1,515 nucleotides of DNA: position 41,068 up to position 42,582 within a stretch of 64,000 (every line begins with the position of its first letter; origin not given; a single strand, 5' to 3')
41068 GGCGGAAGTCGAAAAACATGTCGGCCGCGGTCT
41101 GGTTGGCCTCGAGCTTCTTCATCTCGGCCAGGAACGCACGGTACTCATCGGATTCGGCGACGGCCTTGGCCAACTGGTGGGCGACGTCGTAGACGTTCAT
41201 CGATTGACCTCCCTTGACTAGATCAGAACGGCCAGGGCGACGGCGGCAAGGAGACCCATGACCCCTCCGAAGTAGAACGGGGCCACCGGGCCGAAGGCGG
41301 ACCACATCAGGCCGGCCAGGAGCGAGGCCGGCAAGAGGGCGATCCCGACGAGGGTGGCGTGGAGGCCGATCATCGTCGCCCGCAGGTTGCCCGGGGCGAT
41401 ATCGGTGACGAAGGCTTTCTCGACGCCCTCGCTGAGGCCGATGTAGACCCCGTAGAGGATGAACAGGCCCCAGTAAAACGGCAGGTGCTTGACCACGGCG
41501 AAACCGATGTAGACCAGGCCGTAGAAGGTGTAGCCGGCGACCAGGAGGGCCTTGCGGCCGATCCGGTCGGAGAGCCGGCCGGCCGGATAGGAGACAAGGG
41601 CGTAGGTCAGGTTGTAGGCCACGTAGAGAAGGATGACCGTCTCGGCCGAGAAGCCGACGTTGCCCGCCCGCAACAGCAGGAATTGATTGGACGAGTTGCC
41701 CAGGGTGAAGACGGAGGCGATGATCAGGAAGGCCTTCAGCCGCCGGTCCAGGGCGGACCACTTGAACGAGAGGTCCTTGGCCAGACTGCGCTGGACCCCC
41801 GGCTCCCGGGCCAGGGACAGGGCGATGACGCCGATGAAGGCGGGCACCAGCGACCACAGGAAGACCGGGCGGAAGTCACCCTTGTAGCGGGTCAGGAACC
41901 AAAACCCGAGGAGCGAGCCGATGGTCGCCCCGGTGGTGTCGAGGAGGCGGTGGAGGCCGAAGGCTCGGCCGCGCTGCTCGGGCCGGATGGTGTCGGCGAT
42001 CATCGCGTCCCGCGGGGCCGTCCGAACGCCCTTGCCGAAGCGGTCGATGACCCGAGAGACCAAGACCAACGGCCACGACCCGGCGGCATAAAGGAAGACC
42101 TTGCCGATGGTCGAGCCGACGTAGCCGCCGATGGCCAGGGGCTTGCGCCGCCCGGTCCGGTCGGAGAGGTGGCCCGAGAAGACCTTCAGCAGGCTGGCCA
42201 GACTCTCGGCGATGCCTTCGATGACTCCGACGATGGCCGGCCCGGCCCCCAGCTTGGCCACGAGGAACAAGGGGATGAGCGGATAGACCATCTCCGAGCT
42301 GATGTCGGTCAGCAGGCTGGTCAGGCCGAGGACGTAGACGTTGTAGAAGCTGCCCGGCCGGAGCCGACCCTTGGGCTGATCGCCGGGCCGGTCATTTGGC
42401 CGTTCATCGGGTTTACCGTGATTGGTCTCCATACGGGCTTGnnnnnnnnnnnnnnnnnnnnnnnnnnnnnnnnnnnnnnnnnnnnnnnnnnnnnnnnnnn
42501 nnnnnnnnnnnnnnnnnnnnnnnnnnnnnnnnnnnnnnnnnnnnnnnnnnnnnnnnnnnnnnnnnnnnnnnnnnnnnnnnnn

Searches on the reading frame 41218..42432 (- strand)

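Call 66: search_protein_families(library=pfam, proteins=[window:41218-42432:-], max_evalue=0.00001)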
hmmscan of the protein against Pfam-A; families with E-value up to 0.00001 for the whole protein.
window:41218-42432:- (404 aa): 3 families
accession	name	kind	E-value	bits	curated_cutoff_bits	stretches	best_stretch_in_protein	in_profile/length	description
PF07690.21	MFS_1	-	4.1e-44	151.4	33.4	2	36-243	2-215/347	Major Facilitator Superfamily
PF12832.13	MFS_1_like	-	4.3e-12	46.2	25.2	1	49-387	18-372/373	MFS_1 like family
PF00083.30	Sugar_tr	-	7.5e-12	45.3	22.3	1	84-210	64-193/452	Sugar (and other) transporter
